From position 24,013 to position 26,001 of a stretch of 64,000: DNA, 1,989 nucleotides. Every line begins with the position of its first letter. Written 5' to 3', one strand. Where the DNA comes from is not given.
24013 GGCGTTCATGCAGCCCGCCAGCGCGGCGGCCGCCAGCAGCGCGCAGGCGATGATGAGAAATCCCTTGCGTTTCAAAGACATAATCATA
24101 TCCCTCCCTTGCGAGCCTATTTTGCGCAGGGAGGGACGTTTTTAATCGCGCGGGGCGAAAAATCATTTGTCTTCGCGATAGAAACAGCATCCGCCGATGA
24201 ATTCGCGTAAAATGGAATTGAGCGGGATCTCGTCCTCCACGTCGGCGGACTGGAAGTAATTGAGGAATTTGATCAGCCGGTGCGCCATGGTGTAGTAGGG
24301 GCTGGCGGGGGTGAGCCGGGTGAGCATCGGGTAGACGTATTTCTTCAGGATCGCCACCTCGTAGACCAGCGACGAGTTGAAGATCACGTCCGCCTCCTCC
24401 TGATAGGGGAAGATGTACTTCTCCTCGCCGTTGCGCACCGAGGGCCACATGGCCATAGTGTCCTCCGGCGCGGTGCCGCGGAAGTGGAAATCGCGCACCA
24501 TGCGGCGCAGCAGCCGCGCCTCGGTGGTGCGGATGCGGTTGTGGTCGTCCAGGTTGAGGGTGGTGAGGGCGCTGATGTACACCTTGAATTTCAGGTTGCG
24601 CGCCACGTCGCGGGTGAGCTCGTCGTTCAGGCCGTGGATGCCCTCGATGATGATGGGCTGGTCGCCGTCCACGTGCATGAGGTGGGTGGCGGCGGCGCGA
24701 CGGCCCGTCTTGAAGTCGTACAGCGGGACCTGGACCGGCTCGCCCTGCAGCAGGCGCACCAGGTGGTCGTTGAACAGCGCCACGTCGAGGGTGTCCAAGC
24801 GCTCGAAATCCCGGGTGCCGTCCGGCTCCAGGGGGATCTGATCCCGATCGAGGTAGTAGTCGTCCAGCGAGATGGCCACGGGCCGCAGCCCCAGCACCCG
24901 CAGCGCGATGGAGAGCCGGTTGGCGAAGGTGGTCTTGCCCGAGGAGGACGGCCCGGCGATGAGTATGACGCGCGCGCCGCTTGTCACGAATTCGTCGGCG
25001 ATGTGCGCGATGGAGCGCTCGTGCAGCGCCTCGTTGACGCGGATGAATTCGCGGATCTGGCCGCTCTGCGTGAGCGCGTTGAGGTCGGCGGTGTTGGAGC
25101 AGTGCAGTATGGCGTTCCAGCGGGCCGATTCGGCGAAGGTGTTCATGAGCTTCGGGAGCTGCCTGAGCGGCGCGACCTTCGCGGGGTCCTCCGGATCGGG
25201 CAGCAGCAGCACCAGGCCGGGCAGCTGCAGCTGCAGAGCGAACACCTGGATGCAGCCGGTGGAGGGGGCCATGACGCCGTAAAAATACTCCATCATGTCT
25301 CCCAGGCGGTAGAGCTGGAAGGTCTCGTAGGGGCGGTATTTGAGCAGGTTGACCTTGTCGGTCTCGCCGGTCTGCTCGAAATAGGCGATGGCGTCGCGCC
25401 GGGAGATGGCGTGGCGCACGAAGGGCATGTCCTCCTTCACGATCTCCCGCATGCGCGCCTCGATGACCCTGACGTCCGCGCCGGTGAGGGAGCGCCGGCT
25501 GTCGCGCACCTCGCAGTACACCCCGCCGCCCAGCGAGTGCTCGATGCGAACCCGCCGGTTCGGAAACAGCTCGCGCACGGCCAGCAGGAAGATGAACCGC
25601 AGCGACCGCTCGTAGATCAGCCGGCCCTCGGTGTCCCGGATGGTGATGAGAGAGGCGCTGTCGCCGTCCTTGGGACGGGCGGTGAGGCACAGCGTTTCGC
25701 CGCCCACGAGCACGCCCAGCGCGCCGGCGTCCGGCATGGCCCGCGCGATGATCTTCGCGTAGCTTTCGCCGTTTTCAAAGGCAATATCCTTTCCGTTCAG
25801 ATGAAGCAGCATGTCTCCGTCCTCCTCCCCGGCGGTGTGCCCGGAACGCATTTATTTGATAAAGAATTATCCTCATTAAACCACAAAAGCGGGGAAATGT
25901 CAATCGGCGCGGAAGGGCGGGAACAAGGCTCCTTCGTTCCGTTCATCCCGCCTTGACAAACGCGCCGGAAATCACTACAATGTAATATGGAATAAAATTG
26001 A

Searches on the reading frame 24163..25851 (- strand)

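Call 42: search_protein_families(library=pfam, proteins=[window:24163-25851:-], max_evalue=0.001)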
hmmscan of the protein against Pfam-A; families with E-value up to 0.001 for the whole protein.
window:24163-25851:- (562 aa): 1 family
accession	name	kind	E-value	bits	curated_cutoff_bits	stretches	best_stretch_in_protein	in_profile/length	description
PF00485.24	PRK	-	1.2e-18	68.1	22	1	295-493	1-189/196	Phosphoribulokinase / Uridine kinase family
